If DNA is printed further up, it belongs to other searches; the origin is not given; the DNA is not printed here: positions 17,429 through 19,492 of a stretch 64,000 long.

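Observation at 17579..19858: GNAT acetyltransferase + HerA-like (HAS-barrel/DUF87) ATPase cassette wedged between ylxM and ffh in the SRP operon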

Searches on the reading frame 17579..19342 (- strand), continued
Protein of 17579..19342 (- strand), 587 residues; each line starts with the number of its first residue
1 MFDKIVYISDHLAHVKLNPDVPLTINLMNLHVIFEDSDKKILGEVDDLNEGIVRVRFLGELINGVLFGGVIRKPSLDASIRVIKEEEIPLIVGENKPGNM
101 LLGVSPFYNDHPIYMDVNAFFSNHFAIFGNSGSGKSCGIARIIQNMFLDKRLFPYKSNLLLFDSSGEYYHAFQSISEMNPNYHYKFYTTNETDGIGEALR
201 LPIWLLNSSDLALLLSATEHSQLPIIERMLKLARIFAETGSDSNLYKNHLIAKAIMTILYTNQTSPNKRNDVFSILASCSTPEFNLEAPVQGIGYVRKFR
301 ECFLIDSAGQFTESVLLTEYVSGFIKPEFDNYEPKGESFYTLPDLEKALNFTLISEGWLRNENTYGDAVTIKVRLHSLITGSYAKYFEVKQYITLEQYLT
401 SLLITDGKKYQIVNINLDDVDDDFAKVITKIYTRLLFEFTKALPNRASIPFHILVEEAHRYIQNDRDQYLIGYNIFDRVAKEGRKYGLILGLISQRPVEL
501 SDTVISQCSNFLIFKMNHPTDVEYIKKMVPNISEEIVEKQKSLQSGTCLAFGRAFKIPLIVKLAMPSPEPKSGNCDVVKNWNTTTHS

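Call 37: find_encoding_contigs(protein=P0131, flank=8000, max_places=3)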
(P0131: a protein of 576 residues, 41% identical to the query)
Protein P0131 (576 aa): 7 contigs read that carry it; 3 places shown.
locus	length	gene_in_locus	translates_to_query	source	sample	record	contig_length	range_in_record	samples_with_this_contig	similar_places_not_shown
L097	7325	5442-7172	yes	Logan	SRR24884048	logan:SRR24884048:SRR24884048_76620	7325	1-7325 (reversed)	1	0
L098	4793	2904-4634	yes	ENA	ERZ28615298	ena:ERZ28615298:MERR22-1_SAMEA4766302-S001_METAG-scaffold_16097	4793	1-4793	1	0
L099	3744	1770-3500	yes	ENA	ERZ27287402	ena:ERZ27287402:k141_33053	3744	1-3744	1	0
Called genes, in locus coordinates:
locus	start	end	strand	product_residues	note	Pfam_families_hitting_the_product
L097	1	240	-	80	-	?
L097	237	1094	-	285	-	PF10672:Methyltrans_SAM, PF03602:Cons_hypoth95 (weak), PF05175:MTS (weak), PF09445:Methyltransf_15 (faint)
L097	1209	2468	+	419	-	PF01595:CNNM, PF00571:CBS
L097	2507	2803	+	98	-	PF00581:Rhodanese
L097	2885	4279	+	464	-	-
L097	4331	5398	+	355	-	PF02646:RmuC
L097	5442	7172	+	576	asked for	PF01580:FtsK_SpoIIIE (faint), PF01935:DUF87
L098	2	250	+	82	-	?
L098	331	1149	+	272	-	-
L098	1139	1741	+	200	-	-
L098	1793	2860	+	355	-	PF02646:RmuC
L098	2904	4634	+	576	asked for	PF01580:FtsK_SpoIIIE (faint), PF01935:DUF87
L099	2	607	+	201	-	?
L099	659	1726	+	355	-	PF02646:RmuC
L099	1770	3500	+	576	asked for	PF01580:FtsK_SpoIIIE (faint), PF01935:DUF87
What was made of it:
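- After rmuC (call 37).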

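Call 38: find_encoding_contigs(protein=P0138, flank=8000, max_places=3)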
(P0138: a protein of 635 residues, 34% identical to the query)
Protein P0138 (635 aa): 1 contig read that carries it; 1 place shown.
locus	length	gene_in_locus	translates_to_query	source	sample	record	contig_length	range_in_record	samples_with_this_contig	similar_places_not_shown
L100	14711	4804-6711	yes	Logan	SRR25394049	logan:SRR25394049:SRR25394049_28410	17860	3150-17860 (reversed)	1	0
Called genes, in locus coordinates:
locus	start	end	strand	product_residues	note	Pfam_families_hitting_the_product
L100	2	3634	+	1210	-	?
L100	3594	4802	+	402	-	PF13289:SIR2_2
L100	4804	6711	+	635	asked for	PF01935:DUF87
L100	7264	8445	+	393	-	PF14281:PDDEXK_4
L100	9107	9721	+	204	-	PF02810:SEC-C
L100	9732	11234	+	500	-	PF00069:Pkinase, PF07714:PK_Tyr_Ser-Thr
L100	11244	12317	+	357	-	PF09565:RE_NgoFVII (weak), PF13091:PLDc_2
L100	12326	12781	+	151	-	-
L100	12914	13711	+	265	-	-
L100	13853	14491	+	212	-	PF02452:PemK_toxin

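Call 39: predict_structure(alignment_id=A1)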
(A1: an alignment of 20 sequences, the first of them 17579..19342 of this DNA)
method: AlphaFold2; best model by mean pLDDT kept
length: 587 residues; sequences in the alignment: 20
mean_pLDDT: 88.3   pTM: 0.86
mean pLDDT of the five models: 88.3, 86.4, 86.1, 82.8, 80.6
residues with pLDDT >= 90: 335; 70-90: 225; 50-70: 23; < 50: 4
segments of 3 or more residues with pLDDT < 50: 584-587
pLDDT, mean of each block of 10 residues (from residue 1): 90 90 78 89 88 90 84 89 91 91 90 94 94 89 90 89 92 87 92 86 94 92 93 86 88 91 88 88 90 89 90 90 89 73 93 86 89 95 91 92 91 93 93 96 92 95 79 91 96 93 91 90 81 72 85 89 91 63 49
secondary structure, 60 per line:
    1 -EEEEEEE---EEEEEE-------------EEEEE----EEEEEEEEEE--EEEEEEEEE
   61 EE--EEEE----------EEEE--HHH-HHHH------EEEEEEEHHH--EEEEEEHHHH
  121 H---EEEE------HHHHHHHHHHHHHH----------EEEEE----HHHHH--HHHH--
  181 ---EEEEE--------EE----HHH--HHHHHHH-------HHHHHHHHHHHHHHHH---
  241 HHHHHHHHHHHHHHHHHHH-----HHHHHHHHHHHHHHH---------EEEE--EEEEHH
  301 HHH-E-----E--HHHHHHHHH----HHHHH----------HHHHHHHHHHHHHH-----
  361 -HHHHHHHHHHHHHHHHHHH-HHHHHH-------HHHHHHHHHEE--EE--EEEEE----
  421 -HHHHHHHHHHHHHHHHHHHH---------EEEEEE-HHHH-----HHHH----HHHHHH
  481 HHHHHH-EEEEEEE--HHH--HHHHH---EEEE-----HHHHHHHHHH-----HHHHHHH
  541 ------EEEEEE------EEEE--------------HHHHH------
elements in order: E2-8 E12-17 E31-35 E40-49 E52-62 E65-68 E79-82 H89-92 E99-105 E111-116 H117-121 E125-128 H135-148 E159-163 H168-172 H175-178 E184-188 H208-214 H222-237 H241-259 H265-279 E289-292 E295-298 H299-303 H314-322 H327-331 H342-355 H362-380 H382-387 H395-403 E412-416 H422-441 E451-456 H458-461 H467-470 H475-486 E488-494 H502-506 E510-513 H519-528 H534-540 E547-552 E559-562 H577-581
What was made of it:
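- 17579..19342 (-): HerA-type P-loop ATPase, 587 aa; a tail-less form of a lineage-wide 'solo' HerA subfamily. AF2 model with pLDDT 88, pTM 0.86 (call 39).
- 19097..19342 (-): N-terminal beta-barrel (residues 1-82), HAS-barrel-like. Seven strands in the model (call 39).
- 18143..18721 (-): Helical insertion domain (residues ~208-400). Secondary structure of the model (call 39).
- On HerA / FtsK-clade ATPase (HerA family, DUF87): AF2 model with pLDDT 88 (call 39).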

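Call 42: fold_search(model_id=the predicted structure, library=pdb)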
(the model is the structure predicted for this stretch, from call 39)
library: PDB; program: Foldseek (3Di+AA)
matches with E <= 10: 1312; with E <= 0.001: 192
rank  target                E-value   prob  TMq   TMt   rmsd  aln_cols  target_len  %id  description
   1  9c1m_M                1.8e-29  1.00  0.64  0.64  11.1       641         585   21  HerA-DUF assembly 1 (released 2025-06-04)
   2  8xau_E                5.8e-29  1.00  0.65  0.69   9.3       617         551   22  Cryo-EM structure of HerA (released 2024-06-05)
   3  9c1n_R                2.2e-28  1.00  0.60  0.61  10.6       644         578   21  HerA-DUF4297 assembly 2 (released 2025-06-04)
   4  8xav_A                3.7e-28  1.00  0.65  0.67   7.9       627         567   22  Cryo-EM structure of an anti-phage defense complex (released 2024-06-05)
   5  8yhx_A                4.1e-28  1.00  0.71  0.74   5.6       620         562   20  Cryo-EM structure of the trimeric HerA (released 2024-11-06)
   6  8xaw_D                7.3e-28  1.00  0.63  0.66  10.0       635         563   21  Cryo-EM structure of an anti-phage defense complex bound to AMPPNP and DNA at state 1 (released 2024-06-05)
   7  8xav_E                1.2e-27  1.00  0.61  0.63   9.6       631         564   22  Cryo-EM structure of an anti-phage defense complex (released 2024-06-05)
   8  8xau_A                2.2e-26  1.00  0.61  0.64  10.0       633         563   22  Cryo-EM structure of HerA (released 2024-06-05)
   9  9c1m_Q                3.2e-26  1.00  0.60  0.61  10.6       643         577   21  HerA-DUF assembly 1 (released 2025-06-04)
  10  8zit_Q                4.2e-26  1.00  0.59  0.59   9.7       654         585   19  DUF4297-HerA complex with DNA and ATPgamaS (released 2025-03-12)
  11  8xau_F                4.6e-26  1.00  0.61  0.67   9.6       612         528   23  Cryo-EM structure of HerA (released 2024-06-05)
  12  8wld_M                7.0e-26  1.00  0.66  0.59  10.0       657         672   17  Cryo-EM structure of SIR2/HerA antiphage complex (released 2024-09-11)
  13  8wld_L                1.0e-25  1.00  0.64  0.57  11.1       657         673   16  Cryo-EM structure of SIR2/HerA antiphage complex (released 2024-09-11)
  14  8zis_C                1.2e-25  1.00  0.62  0.63  10.7       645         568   19  HerA Hexamer (released 2025-03-12)
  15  8zis_B                1.2e-25  1.00  0.64  0.66   9.2       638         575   20  HerA Hexamer (released 2025-03-12)
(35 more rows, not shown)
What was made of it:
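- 17579..19342 (-): Foldseek full-length matches to DUF4297-HerA, SIR2-HerA and Sulfolobus HerA, E 1e-29 to 1e-22 (call 42).
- On HerA / FtsK-clade ATPase (HerA family, DUF87): Long Foldseek alignments (593-684 columns) to HerA structures, TM 0.55-0.71 (call 42).
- The fold matches are to DNA-acting HerAs (call 42).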

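Call 56: search_protein_families(library=padloc, proteins=[P0138, P0131, P0133, P0129, P0136, L100:3594-4802:+, L097:4331-5398:+], max_evalue=1e-10)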
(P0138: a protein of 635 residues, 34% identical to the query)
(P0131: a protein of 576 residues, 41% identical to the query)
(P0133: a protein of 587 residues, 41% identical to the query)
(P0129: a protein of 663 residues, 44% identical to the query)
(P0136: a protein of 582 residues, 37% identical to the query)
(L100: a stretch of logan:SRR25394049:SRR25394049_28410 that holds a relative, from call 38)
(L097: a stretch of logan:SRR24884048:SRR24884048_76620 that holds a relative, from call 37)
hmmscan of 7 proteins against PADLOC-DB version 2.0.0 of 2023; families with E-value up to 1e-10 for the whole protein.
P0138 (635 aa): 14 families
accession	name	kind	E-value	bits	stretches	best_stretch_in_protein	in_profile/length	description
PDLC04102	HerA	-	3e-173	575.7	1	3-623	7-644/654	-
PDLC04098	HerA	-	2.6e-78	262.2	1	6-600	13-648/686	-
PDLC04105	HerA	-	3.9e-76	254.8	2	430-621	359-558/576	-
PDLC04106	HerA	-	1.2e-73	246.7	1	4-618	5-648/667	-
PDLC04097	HerA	-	1.6e-68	229.8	1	4-601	6-595/618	-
PDLC02185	HerA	-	6.5e-59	198.1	1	4-618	5-581/585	-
PDLC04100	HerA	-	1.8e-58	196.6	2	433-619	384-575/580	-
PDLC04103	HerA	-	6.9e-56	187.8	1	3-617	13-575/579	-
PDLC02188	HerA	-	1.3e-48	164.2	1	40-617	37-561/578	-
PDLC04104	HerA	-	1.5e-35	120.7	1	447-620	182-358/379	-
PDLC01055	HerA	-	5.6e-21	72.9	0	71-212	79-202/532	Type III coevolved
PDLC04140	mad8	-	1.4e-19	68.8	1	163-589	27-290/314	mads_8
PDLC04101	HerA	-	2.3e-12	44.4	1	61-260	72-257/400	-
PDLC04107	HerA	-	9.6e-12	42.5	1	94-256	108-258/306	-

P0131 (576 aa): 13 families
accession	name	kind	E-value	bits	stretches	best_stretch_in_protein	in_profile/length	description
PDLC04102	HerA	-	2.6e-90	301.6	1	68-574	102-637/654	-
PDLC04105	HerA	-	2.9e-64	215.6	2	375-575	346-554/576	-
PDLC04106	HerA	-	6e-54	181.7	2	415-575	481-647/667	-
PDLC02188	HerA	-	5e-47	159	1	98-575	115-561/578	-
PDLC04098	HerA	-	1.2e-44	150.9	1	73-575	119-667/686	-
PDLC04097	HerA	-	9e-44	148.1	1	57-575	90-612/618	-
PDLC02185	HerA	-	3.9e-42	142.8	2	440-575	443-580/585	-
PDLC04103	HerA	-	1.4e-41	140.5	2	389-575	386-575/579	-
PDLC04100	HerA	-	3.6e-39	132.9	1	439-574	436-572/580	-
PDLC04104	HerA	-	8e-27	92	1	389-575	166-355/379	-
PDLC04140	mad8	-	1.2e-18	65.7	1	127-524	27-267/314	mads_8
PDLC01055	HerA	-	1.1e-14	52.2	0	385-509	369-483/532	Type III coevolved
PDLC04101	HerA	-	9.9e-14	48.9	1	52-208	82-253/400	-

P0133 (587 aa): 12 families
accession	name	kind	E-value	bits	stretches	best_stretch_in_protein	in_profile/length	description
PDLC04102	HerA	-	1.3e-110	368.7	1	48-587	86-639/654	-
PDLC04105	HerA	-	1.1e-55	187.3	1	47-586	81-554/576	-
PDLC04106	HerA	-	4.1e-51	172.3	1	64-578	105-639/667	-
PDLC04097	HerA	-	6.4e-51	171.7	1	50-585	89-611/618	-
PDLC02185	HerA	-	1.9e-49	166.9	2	435-585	424-579/585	-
PDLC04098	HerA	-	1.6e-48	163.8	1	33-566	90-645/686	-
PDLC04100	HerA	-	9e-48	161.3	2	445-585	428-572/580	-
PDLC02188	HerA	-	3e-37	126.7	2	348-586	310-561/578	-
PDLC04103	HerA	-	1.3e-35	120.8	2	373-585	359-574/579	-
PDLC04104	HerA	-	3.8e-22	76.6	1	396-585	164-354/379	-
PDLC01055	HerA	-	9.9e-13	45.7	0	453-567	415-524/532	Type III coevolved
PDLC04140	mad8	-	2.4e-12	45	1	125-560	28-292/314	mads_8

P0129 (663 aa): 14 families
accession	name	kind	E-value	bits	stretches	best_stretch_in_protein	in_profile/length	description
PDLC04102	HerA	-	7.6e-118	392.6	1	49-595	85-645/654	-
PDLC04105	HerA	-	4.5e-69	231.5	2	396-592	360-558/576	-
PDLC04097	HerA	-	2.5e-58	196.2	1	54-590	91-614/618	-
PDLC04106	HerA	-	1.5e-57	193.6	1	64-591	103-650/667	-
PDLC04098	HerA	-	1.1e-52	177.5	1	55-592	98-671/686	-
PDLC02185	HerA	-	1.3e-48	164.1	2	435-589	422-581/585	-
PDLC04100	HerA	-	3.4e-48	162.7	2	442-590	423-575/580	-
PDLC02188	HerA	-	1.9e-46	157.1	2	459-591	431-564/578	-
PDLC04103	HerA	-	4.6e-36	122.3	2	415-588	398-575/579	-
PDLC04104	HerA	-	6.8e-31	105.4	1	395-592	161-359/379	-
PDLC04140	mad8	-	6.1e-19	66.7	1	120-561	22-291/314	mads_8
PDLC01055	HerA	-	1.3e-16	58.5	0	54-173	89-201/532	Type III coevolved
PDLC04101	HerA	-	1.9e-13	48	1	48-222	82-260/400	-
PDLC04107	HerA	-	3.4e-12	44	1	63-231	104-274/306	-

P0136 (582 aa): 11 families
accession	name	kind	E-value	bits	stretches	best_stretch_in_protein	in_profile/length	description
PDLC04102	HerA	-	2.1e-80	268.9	1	72-582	113-639/654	-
PDLC04105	HerA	-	6.6e-39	131.9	1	43-580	77-553/576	-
PDLC04106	HerA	-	1e-35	121.4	1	102-570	154-636/667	-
PDLC02185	HerA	-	7.4e-31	105.5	2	68-244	110-273/585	-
PDLC04100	HerA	-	8.2e-29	98.7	2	442-580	427-572/580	-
PDLC04098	HerA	-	3.5e-27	93.3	2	335-561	410-645/686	-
PDLC02188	HerA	-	1.1e-25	88.5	1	446-580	420-560/578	-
PDLC04097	HerA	-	8.9e-25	85.4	1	3-563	45-593/618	-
PDLC04103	HerA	-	3.5e-20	69.9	1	52-280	98-310/579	-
PDLC04104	HerA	-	2.3e-12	44.3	1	399-576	169-350/379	-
PDLC04101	HerA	-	2.5e-11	41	1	46-217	82-252/400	-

L100:3594-4802:+ (402 aa): 23 families
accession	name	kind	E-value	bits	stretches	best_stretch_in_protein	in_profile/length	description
PDLC04084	SIR2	-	1.8e-96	322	1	40-394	22-405/414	-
PDLC04090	SIR2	-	5.2e-84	280.9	1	38-380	22-400/426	-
PDLC04093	SIR2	-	5.8e-42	142.1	1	56-329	18-294/395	-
PDLC04079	SIR2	-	7.1e-41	138.1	1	48-381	39-402/430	-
PDLC04094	SIR2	-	4.9e-37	126.1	1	52-328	13-284/399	-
PDLC04075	SIR2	-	7.3e-36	121.8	1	28-339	20-348/414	-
PDLC04076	SIR2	-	2.9e-33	113.7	1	32-393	3-396/406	-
PDLC02186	SIR2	-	1.4e-32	111.3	1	32-379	3-389/412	-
PDLC04081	SIR2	-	9.4e-32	108.5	1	57-325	15-283/345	-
PDLC04089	SIR2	-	1.1e-31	108.4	1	44-349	3-277/336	-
PDLC04087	SIR2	-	1.2e-26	91.4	1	48-360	7-310/343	-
PDLC04085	SIR2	-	6.5e-26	89.2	1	181-357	201-404/463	-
PDLC04088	SIR2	-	5e-24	83.1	1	174-337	168-324/390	-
PDLC04082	SIR2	-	1.3e-23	81.5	1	46-329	4-277/345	-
PDLC02414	Aga_SIR2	-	6.4e-23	79.5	1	127-359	67-265/313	-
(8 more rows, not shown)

L097:4331-5398:+ (355 aa): 1 family
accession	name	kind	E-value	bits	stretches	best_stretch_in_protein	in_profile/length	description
PDLC03812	RTasRmuC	-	1e-15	55.3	1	36-327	108-396/439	DRT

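Call 64: find_encoding_contigs(protein=P0275, flank=8000, max_places=2)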
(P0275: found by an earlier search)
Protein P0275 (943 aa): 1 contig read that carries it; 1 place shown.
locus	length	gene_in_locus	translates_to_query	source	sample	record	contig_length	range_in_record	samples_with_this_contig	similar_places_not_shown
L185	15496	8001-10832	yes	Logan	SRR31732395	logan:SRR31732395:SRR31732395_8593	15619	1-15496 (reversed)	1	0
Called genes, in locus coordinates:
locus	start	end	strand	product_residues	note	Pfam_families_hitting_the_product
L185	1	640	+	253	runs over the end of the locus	?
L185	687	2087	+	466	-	PF08245:Mur_ligase_M, PF02875:Mur_ligase_C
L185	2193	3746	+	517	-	PF12072:RNase_Y_N, PF00013:KH_1 (weak), PF01966:HD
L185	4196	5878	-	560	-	PF00753:Lactamase_B, PF12706:Lactamase_B_2, PF23023:Anti-Pycsar_Apyc1 (weak), PF22505:RNase_J_b_CASP, PF07521:RMMBL, PF17770:RNase_J_C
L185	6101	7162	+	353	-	PF01656:CbiA (faint), PF13614:AAA_31 (faint), PF02374:ArsA_ATPase (faint), PF02881:SRP54_N, PF00448:SRP54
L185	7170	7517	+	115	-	-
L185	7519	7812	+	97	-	PF04297:UPF0122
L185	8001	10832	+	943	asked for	PF01935:DUF87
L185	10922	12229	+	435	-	PF02881:SRP54_N, PF13401:AAA_22 (faint), PF06414:Zeta_toxin (faint), PF00448:SRP54, PF13207:AAA_17 (faint), PF02978:SRP_SPB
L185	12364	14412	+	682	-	-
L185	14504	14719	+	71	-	-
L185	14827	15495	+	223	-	?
